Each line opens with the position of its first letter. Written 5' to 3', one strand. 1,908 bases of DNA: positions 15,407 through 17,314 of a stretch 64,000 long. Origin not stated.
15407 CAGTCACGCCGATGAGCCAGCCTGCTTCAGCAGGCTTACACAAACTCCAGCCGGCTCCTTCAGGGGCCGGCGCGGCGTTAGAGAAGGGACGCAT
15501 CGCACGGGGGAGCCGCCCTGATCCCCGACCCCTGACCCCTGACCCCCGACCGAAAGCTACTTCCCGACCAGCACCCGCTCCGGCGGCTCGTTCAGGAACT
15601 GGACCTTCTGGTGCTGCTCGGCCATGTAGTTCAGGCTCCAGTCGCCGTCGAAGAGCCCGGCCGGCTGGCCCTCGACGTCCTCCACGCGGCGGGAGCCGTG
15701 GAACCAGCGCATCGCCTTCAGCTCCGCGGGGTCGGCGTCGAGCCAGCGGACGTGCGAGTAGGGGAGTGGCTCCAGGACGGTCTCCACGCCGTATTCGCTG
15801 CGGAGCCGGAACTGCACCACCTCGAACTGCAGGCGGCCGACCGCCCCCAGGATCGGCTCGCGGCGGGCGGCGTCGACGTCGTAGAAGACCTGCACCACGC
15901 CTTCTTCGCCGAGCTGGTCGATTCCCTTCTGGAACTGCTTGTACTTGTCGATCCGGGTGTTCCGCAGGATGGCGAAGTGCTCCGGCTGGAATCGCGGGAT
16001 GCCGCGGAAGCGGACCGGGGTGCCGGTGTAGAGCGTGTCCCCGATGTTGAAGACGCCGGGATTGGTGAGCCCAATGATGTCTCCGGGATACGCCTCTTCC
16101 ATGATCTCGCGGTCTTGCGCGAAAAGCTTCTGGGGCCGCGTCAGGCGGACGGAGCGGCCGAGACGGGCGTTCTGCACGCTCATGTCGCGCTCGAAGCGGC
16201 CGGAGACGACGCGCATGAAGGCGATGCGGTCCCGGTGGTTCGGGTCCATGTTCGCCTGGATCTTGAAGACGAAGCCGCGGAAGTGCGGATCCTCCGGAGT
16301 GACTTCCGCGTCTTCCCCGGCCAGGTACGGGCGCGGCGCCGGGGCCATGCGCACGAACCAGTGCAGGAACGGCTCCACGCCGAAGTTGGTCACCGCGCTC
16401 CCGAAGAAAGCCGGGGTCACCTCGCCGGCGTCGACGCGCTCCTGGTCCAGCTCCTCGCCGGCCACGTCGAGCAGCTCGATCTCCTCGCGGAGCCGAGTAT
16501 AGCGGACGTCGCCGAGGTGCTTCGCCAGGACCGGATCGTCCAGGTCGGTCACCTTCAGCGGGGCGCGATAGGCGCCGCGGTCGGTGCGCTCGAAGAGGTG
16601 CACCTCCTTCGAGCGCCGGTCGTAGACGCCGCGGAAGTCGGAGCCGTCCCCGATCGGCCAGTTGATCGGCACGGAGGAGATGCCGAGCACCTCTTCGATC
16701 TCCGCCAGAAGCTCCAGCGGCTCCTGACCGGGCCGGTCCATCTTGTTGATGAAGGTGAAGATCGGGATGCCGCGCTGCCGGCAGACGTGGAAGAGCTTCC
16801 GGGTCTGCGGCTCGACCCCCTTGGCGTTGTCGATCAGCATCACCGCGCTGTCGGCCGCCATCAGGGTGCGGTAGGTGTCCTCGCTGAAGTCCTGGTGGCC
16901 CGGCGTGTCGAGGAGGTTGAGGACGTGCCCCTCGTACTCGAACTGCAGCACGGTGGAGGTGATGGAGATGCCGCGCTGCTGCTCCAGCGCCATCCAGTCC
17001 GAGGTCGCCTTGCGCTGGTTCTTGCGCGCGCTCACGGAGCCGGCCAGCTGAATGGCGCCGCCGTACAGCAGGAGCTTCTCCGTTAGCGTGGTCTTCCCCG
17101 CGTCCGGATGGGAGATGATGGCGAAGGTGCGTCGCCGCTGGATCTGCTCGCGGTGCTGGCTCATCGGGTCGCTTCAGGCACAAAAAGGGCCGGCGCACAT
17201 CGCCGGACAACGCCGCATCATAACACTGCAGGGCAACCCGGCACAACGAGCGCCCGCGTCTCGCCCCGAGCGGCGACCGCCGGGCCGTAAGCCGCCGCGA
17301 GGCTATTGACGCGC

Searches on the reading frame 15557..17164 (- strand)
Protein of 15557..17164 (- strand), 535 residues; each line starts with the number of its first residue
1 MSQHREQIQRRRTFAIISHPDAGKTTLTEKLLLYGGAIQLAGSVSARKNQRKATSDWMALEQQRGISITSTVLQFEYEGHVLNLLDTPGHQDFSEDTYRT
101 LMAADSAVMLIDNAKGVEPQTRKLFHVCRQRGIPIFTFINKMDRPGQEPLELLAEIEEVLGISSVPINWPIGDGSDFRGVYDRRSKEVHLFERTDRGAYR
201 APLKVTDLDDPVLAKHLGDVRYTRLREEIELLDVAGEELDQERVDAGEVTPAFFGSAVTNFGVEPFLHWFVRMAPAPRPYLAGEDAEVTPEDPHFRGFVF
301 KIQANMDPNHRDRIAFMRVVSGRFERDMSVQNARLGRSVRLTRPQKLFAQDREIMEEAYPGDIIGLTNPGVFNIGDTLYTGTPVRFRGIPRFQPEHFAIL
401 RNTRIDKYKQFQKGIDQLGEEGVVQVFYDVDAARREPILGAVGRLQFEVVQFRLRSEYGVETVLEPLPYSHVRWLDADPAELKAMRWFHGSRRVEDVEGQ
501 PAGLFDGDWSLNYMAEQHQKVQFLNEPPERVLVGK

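Call 39: find_homologous_proteins(query=window:15557-17164:-, max_evalue=1e-100)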
Query window:15557-17164:- (535 aa): 7997 proteins with E <= 1e-100 among 8000 candidates; the best 120 are listed.
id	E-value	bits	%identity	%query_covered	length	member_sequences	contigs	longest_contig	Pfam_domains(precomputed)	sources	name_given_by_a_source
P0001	0.0e+0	1226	100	100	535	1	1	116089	PF01926.30,PF00009.34,PF16658.12,PF03144.32,PF22042.3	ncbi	ncbi:MAG: peptide chain release factor 3 [Armatimonadota bacterium]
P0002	4.4e-291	984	81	100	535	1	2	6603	PF01926.30,PF00009.34,PF16658.12,PF03144.32,PF22042.3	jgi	-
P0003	7.1e-290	980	82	99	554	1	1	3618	PF01926.30,PF00009.34,PF16658.12,PF03144.32,PF22042.3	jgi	jgi:peptide chain release factor 3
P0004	1.6e-289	979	81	99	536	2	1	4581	PF01926.30,PF00009.34,PF16658.12,PF03144.32,PF22042.3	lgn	-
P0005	2.5e-289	979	82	98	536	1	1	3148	PF01926.30,PF00009.34,PF16658.12,PF03144.32,PF22042.3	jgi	jgi:peptide chain release factor 3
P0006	4.9e-289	978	81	99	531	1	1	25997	PF01926.30,PF00009.34,PF16658.12,PF03144.32,PF22042.3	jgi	jgi:peptide chain release factor 3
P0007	2.4e-287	972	81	99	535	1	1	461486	PF01926.30,PF00009.34,PF16658.12,PF03144.32,PF22042.3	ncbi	-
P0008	6.2e-286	967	79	100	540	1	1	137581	PF01926.30,PF00009.34,PF16658.12,PF03144.32,PF22042.3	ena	-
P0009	4.4e-285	965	79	100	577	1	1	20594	PF01926.30,PF00009.34,PF16658.12,PF03144.32,PF22042.3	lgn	-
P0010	1.2e-284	963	80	99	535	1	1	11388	PF01926.30,PF00009.34,PF16658.12,PF03144.32,PF22042.3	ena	-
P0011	4.5e-284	961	80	99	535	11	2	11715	PF01926.30,PF00009.34,PF16658.12,PF03144.32,PF22042.3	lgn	-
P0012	2.2e-283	959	80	99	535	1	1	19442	PF01926.30,PF00009.34,PF16658.12,PF03144.32,PF22042.3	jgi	jgi:peptide chain release factor 3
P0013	8.8e-283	957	80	99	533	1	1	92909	PF01926.30,PF00009.34,PF16658.12,PF03144.32,PF22042.3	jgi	jgi:peptide chain release factor 3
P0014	5.8e-282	954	78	99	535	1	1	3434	PF01926.30,PF00009.34,PF16658.12,PF03144.32,PF22042.3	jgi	jgi:peptide chain release factor 3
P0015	4.3e-277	938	78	98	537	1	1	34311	PF01926.30,PF00009.34,PF16658.12,PF03144.32,PF22042.3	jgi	jgi:peptide chain release factor 3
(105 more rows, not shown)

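Call 40: find_encoding_contigs(protein=P0001, flank=10000, max_places=2)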
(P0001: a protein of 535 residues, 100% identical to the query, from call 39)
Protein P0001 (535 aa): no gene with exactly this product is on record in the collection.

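Call 41: find_encoding_contigs(protein=P0007, flank=10000, max_places=2)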
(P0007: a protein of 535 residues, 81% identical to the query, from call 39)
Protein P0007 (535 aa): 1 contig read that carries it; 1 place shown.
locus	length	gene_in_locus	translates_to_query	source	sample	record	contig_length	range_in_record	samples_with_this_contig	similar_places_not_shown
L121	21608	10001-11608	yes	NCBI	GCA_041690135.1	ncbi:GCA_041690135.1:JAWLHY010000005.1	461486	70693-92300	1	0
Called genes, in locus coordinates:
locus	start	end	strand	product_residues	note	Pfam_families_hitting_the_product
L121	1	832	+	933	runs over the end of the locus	PF00675:Peptidase_M16, PF05193:Peptidase_M16_C, PF00675:Peptidase_M16, PF05193:Peptidase_M16_C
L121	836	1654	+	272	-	PF00144:Beta-lactamase (faint), PF13354:Beta-lactamase2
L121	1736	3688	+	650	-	PF02743:dCache_1 (weak), PF00672:HAMP, PF26769:HAMP_PhoQ (weak), PF00512:HisKA, PF02518:HATPase_c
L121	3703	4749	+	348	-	PF13649:Methyltransf_25 (faint), PF13489:Methyltransf_23, PF08241:Methyltransf_11 (weak), PF08242:Methyltransf_12 (weak)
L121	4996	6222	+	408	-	PF13692:Glyco_trans_1_4, PF00534:Glycos_transf_1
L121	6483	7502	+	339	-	PF01408:GFO_IDH_MocA, PF02894:GFO_IDH_MocA_C, PF22725:GFO_IDH_MocA_C3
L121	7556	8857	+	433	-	PF01595:CNNM, PF00571:CBS, PF03471:CorC_HlyC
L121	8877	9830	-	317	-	PF04055:Radical_SAM, PF12345:DUF3641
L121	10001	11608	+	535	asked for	PF00009:GTP_EFTU, PF01926:MMR_HSR1 (weak), PF22042:EF-G_D2, PF03144:GTP_EFTU_D2 (weak), PF16658:RF3_C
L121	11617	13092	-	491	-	PF01266:DAO, PF01593:Amino_oxidase, PF07992:Pyr_redox_2 (faint), PF13450:NAD_binding_8, PF13454:NAD_binding_9 (faint)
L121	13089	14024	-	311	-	PF00762:Ferrochelatase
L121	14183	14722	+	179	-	-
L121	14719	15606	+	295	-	PF01145:Band_7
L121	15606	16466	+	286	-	PF01145:Band_7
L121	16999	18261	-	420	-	PF00149:Metallophos, PF12850:Metallophos_2 (faint)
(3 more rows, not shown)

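Call 42: find_encoding_contigs(protein=P0008, flank=10000, max_places=2)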
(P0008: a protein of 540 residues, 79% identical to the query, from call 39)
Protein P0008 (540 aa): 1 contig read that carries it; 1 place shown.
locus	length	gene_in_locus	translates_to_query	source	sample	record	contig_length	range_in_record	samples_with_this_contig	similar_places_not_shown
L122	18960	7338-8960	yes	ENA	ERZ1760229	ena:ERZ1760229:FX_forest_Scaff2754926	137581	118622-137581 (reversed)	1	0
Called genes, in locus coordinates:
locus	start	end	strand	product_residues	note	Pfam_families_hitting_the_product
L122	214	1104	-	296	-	PF02016:Peptidase_S66, PF17676:Peptidase_S66C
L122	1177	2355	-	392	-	PF04984:Phage_sheath_1, PF17482:Phage_sheath_1C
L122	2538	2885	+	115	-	PF05239:PRC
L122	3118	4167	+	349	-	PF00348:polyprenyl_synt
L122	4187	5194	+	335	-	PF01210:NAD_Gly3P_dh_N, PF02558:ApbA, PF07479:NAD_Gly3P_dh_C, PF20618:GPD_NAD_C_bact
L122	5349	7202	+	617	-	PF00578:AhpC-TSA, PF08534:Redoxin, PF13905:Thioredoxin_8 (weak), PF03712:Cu2_monoox_C (faint)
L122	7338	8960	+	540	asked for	PF00009:GTP_EFTU, PF01926:MMR_HSR1 (weak), PF22042:EF-G_D2, PF03144:GTP_EFTU_D2, PF16658:RF3_C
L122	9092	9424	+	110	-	-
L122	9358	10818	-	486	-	PF07394:DUF1501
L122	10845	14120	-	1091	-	PF07635:PSCyt1, PF13442:Cytochrome_CBB3 (faint), PF07583:PSCyt2, PF07587:PSD1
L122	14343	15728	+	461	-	PF00324:AA_permease, PF13520:AA_permease_2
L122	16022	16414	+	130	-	-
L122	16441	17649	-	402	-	PF14907:NTP_transf_5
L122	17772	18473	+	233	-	PF01186:Lysyl_oxidase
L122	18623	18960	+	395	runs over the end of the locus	PF05402:PqqD (weak)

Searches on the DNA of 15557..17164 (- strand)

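Call 57: search_with_rna_model(model_id=R1, sources=[L101, L102, L103, L104, L105, L106, L107, L108, L109, L110, L111, L112, L113, L114, L115, L116, L117, L118, L119, L120, L121, L122, L123, L124, L125, L126, L127, L128, L129, L130, L131, L132, L133, L134, L135, L136, window], max_evalue=0.0001, make_alignment=true)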
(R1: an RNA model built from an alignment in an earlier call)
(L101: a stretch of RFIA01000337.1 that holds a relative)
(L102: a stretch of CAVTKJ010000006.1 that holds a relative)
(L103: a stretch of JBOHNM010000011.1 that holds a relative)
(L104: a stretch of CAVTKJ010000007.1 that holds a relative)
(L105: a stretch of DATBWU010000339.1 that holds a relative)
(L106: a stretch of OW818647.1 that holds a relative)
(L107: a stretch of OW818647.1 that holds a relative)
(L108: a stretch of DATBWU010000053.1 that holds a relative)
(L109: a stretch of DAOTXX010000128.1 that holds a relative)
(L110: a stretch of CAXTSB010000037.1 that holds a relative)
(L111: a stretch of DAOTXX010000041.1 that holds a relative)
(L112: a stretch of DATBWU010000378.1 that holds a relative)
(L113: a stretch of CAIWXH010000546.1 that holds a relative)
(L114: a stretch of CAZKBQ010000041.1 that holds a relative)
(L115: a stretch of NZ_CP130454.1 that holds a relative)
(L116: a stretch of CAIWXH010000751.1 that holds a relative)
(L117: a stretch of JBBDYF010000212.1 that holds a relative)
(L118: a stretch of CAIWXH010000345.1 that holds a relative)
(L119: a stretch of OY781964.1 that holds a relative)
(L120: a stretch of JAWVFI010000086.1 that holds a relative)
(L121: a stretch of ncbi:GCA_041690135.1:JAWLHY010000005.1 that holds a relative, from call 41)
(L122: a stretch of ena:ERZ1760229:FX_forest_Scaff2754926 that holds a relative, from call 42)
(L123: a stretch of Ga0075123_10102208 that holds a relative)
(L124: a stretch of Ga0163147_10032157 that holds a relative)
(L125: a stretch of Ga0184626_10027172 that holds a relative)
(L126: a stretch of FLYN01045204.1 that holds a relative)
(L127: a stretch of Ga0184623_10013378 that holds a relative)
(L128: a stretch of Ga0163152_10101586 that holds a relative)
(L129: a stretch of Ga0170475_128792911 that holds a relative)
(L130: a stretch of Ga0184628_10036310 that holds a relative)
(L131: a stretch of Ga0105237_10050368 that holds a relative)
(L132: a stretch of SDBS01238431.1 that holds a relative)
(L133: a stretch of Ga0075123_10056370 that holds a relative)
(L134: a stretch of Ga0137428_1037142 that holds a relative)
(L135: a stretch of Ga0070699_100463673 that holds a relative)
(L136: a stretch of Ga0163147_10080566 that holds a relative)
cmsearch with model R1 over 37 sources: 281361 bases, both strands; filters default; matches with E-value up to 0.0001: 72.
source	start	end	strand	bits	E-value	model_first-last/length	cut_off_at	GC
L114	3141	3197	-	70.6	3.3e-18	1-57/57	no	0.65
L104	542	598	-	68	1.8e-17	1-57/57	no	0.6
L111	259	314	+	65.2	1.2e-16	1-57/57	no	0.59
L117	2011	2066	+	64.7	1.7e-16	1-57/57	no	0.68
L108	1889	1945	-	64.5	1.8e-16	1-57/57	no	0.56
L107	2308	2366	-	64.5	1.9e-16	1-57/57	no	0.58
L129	1849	1905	-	64.4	2e-16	1-57/57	no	0.67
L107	2129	2187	-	64.4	2.1e-16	1-57/57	no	0.61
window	15422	15480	+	64.3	2.2e-16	1-57/57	no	0.68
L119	6249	6307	-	63.7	3.2e-16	1-57/57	no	0.63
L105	60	116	+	62.9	5.5e-16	1-57/57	no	0.54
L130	665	720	+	62.3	8e-16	1-57/57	no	0.64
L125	2176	2232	-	61.9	1.1e-15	1-57/57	no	0.68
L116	1905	1963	+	61.8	1.1e-15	1-57/57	no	0.73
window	3470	3530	+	61.1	1.8e-15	1-57/57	no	0.64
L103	7494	7551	+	61.1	1.8e-15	1-57/57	no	0.6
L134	346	401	-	61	1.9e-15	1-57/57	no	0.73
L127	702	757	+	60.4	3e-15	1-57/57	no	0.73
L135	618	674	+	60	3.9e-15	1-57/57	no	0.61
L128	1680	1735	-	58.9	8.2e-15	1-57/57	no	0.68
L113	2442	2500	+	58.5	1.1e-14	1-57/57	no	0.73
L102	1435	1491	-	57.9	1.5e-14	1-57/57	no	0.6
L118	5452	5511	+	57.4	2.2e-14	1-57/57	no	0.73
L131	2539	2596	+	54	2.1e-13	1-57/57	no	0.57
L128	1510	1566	+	53.5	3e-13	1-57/57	no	0.74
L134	760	816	-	53.2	3.5e-13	1-57/57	no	0.68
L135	786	842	-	53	4.2e-13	1-57/57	no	0.68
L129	1680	1736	+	52.6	5.3e-13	1-57/57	no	0.72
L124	4011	4074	+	52.3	6.5e-13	1-57/57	no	0.59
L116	1848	1906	-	52.1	7.6e-13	1-57/57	no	0.73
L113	2385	2443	-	50.9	1.7e-12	1-57/57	no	0.68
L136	1484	1549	-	50.5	2.2e-12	1-57/57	no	0.58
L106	4122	4182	+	50.4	2.4e-12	1-57/57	no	0.59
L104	625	681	+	49.8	3.5e-12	1-57/57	no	0.63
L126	371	432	+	48.8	7e-12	1-57/57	no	0.61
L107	2389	2446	+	48.7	7.4e-12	1-57/57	no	0.48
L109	36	91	+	48.5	8.6e-12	1-57/57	no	0.55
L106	4035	4093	-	46.8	2.7e-11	1-57/57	no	0.51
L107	2216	2273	+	45.9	4.9e-11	1-57/57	no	0.5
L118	5400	5453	-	42.9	3.6e-10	1-57/57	no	0.69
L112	2914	2964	+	42.7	4e-10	1-55/57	3'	0.57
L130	823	879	-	42.5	4.5e-10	1-57/57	no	0.74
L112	2851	2907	-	41.6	8.6e-10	1-57/57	no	0.53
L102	1518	1574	+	39.2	4.3e-09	1-57/57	no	0.63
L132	1445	1501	-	38.4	7.2e-09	1-57/57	no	0.61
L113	4048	4107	+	37.8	1.1e-08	1-57/57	no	0.72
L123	543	598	+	37.7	1.2e-08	1-57/57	no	0.62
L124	3956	4012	-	37.6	1.2e-08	1-57/57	no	0.58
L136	1548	1604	+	37.6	1.2e-08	1-57/57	no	0.58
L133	1175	1226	-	36.8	2.1e-08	1-57/57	no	0.63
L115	2307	2363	+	35.8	4.1e-08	1-57/57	no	0.6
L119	6399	6456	+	33.9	1.5e-07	1-57/57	no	0.5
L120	2904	2945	+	32.8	3.1e-07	1-57/57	no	0.62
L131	2481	2538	-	32.3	4.1e-07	1-57/57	no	0.6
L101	1258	1318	-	32.3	4.3e-07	1-57/57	no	0.56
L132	1390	1446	+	31.4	7.7e-07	1-57/57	no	0.61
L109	1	29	-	30.7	1.2e-06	1-29/57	3'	0.55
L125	2106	2150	-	30.4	1.5e-06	1-57/57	no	0.71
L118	5232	5290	-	30.2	1.7e-06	1-57/57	no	0.76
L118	5289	5348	+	29.5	2.8e-06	1-57/57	no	0.67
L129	1761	1827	-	29.1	3.5e-06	1-57/57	no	0.64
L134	281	324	-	28.1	6.8e-06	1-57/57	no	0.7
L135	719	766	-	27.1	1.4e-05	1-57/57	no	0.65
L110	444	476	-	25.8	3.4e-05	1-57/57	no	0.58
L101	1295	1324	+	25.7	3.4e-05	1-57/57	no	0.63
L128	1585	1658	-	25.6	3.8e-05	1-57/57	no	0.65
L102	1468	1508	+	25.4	4.3e-05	1-57/57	no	0.54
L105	31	83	-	24.9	6.1e-05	1-57/57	no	0.58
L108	1922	1974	+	24.9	6.1e-05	1-57/57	no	0.58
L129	1757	1804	+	24.7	6.7e-05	1-57/57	no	0.6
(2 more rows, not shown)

Alignment A5: 72 matches aligned to the model, 106 columns, each read 5' to 3' on its own strand. Consensus structure (alignment columns), stored with it:
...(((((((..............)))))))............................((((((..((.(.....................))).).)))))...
